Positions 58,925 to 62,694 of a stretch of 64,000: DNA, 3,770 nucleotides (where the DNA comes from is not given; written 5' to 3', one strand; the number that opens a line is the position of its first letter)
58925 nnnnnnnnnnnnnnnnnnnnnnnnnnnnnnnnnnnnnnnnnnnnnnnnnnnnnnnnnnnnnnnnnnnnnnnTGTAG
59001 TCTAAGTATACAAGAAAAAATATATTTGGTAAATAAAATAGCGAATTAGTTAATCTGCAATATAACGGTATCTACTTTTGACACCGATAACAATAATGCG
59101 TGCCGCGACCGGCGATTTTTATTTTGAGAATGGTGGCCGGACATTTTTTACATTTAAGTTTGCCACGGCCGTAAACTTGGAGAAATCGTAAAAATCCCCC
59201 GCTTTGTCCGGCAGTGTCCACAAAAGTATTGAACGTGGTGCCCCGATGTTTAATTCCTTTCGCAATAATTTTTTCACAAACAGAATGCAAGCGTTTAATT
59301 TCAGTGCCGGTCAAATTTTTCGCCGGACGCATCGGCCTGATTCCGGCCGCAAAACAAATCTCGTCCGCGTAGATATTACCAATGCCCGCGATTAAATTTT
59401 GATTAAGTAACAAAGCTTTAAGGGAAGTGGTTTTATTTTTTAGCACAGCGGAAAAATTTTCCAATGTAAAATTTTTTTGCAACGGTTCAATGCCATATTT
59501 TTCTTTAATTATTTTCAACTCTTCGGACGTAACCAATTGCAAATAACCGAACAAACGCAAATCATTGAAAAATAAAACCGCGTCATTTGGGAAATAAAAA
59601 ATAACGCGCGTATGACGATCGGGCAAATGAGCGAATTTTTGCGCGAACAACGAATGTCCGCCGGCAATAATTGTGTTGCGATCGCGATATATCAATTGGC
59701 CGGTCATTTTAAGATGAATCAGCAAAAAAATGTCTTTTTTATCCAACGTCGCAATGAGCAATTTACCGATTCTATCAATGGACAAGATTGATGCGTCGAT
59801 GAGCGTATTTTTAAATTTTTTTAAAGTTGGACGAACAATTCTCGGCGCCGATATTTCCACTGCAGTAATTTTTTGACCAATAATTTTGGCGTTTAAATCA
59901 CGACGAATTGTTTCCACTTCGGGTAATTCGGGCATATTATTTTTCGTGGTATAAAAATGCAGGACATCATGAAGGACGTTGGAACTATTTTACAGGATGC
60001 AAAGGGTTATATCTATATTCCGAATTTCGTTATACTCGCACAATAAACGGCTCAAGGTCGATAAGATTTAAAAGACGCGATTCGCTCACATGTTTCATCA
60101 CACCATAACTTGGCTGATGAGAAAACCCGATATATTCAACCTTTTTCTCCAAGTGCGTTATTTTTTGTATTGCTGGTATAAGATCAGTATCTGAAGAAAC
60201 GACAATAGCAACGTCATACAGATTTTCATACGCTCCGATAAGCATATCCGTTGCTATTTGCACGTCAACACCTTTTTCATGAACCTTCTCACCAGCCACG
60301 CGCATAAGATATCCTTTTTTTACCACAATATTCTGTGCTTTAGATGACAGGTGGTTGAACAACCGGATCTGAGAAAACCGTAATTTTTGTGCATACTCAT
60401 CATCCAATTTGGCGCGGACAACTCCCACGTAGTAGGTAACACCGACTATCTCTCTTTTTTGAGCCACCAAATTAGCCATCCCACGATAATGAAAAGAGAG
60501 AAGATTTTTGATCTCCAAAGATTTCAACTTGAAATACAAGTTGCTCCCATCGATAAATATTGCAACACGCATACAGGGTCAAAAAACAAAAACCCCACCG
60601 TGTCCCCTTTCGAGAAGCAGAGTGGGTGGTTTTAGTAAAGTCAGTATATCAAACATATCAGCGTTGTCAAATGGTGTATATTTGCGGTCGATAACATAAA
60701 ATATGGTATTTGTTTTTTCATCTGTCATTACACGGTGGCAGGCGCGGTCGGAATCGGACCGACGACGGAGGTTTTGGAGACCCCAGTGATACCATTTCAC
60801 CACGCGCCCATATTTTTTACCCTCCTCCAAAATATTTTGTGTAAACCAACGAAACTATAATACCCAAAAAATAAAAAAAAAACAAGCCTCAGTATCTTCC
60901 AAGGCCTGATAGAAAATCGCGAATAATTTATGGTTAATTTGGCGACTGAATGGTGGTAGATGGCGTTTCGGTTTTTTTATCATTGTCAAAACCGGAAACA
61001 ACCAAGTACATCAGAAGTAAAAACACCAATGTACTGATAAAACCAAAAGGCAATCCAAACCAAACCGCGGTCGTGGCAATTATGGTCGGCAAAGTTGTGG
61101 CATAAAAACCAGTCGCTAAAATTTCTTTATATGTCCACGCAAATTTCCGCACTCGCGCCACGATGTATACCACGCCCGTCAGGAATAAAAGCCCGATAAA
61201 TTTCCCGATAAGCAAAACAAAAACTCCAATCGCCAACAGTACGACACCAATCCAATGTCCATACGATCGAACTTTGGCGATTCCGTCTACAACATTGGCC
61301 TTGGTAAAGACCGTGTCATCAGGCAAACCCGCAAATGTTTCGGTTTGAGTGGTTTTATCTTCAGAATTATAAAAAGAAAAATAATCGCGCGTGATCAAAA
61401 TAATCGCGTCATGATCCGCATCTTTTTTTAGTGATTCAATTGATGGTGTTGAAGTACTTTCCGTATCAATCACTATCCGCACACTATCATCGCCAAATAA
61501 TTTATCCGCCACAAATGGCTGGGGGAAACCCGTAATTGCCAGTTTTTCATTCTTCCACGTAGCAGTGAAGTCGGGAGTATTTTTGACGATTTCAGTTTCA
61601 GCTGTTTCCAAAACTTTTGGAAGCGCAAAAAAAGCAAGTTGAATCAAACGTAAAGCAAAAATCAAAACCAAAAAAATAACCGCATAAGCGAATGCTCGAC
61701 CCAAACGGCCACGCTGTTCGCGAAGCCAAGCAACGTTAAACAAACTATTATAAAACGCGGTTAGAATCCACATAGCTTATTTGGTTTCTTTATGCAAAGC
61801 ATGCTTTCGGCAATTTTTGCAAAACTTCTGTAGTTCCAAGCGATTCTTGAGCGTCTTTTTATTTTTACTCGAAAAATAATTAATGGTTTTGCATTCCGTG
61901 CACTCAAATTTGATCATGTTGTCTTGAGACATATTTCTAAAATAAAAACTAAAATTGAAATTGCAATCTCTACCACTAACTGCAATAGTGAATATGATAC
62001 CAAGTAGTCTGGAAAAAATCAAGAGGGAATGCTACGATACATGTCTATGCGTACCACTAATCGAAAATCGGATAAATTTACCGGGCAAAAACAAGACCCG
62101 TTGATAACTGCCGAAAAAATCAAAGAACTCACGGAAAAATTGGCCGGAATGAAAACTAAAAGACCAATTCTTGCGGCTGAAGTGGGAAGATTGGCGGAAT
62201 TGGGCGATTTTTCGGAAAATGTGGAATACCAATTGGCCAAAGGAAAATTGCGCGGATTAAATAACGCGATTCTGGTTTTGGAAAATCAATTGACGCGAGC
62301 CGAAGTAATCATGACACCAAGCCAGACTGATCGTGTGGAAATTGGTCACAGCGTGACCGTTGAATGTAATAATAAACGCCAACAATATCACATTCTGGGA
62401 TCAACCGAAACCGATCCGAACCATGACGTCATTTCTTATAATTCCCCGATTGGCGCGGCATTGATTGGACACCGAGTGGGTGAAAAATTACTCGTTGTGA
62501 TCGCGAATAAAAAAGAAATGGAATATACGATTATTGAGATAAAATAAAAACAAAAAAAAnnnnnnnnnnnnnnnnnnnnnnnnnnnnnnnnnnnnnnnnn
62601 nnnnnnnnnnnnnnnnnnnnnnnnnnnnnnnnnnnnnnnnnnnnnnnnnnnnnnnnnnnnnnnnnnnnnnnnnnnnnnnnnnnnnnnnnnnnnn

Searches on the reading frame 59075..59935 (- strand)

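Call 26: search_protein_families(library=pfam, proteins=[window:59075-59935:-], max_evalue=0.0001)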
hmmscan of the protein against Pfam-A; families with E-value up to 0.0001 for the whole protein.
window:59075-59935:- (287 aa): 4 families
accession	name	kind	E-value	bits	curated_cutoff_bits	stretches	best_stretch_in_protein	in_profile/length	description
PF01149.29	Fapy_DNA_glyco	-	1.7e-29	103.2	25.5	1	1-131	1-116/117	Formamidopyrimidine-DNA glycosylase N-terminal domain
PF06831.19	H2TH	-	2.5e-25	88.7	34.7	1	148-237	2-91/93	Formamidopyrimidine-DNA glycosylase H2TH domain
PF06827.20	zf-FPG_IleRS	-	1.9e-06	28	21.3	1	260-287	2-29/30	Zinc finger found in FPG and IleRS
PF05833.16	NFACT_N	-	4.4e-06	26.2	31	1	148-233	167-249/456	NFACT N-terminal and middle domains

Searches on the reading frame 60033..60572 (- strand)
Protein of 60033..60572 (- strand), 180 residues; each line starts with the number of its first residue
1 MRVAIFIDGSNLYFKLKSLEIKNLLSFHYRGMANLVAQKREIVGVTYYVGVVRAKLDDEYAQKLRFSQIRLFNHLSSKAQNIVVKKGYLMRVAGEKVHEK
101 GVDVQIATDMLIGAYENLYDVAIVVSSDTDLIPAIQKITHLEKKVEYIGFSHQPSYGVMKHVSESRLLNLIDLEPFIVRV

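Call 26: search_protein_families(library=pfam, proteins=[window:60033-60572:-], max_evalue=0.0001)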
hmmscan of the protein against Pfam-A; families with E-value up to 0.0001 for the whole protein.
window:60033-60572:- (180 aa): 1 family
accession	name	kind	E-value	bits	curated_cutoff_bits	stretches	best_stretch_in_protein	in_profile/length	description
PF01936.24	NYN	-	1.8e-19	71.1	24.2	1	2-152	1-126/145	NYN domain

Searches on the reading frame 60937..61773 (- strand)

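Call 26: search_protein_families(library=pfam, proteins=[window:60937-61773:-], max_evalue=0.0001)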
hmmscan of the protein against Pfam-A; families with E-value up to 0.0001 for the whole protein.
window:60937-61773:- (279 aa): 1 family
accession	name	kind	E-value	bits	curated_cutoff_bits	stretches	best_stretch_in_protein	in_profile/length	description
PF06691.16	DUF1189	-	7.1e-22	78.5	28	1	6-259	3-242/244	Protein of unknown function (DUF1189)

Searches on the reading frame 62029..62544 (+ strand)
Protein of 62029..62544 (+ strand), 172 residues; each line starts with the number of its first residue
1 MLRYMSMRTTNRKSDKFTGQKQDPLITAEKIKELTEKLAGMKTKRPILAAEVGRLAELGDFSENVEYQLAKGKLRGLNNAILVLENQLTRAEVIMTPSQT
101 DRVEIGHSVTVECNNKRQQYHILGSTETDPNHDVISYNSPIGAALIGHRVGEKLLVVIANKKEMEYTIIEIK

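Call 26: search_protein_families(library=pfam, proteins=[window:62029-62544:+], max_evalue=0.0001)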
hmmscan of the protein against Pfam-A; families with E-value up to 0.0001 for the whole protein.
window:62029-62544:+ (172 aa): 2 families
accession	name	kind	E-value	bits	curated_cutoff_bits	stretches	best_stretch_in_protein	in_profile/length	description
PF01272.25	GreA_GreB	-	5e-20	71.7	26.9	1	99-172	2-76/77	Transcription elongation factor, GreA/GreB, C-term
PF03449.20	GreA_GreB_N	-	2.6e-13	50.4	24.5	1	25-93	2-71/71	Transcription elongation factor, N-terminal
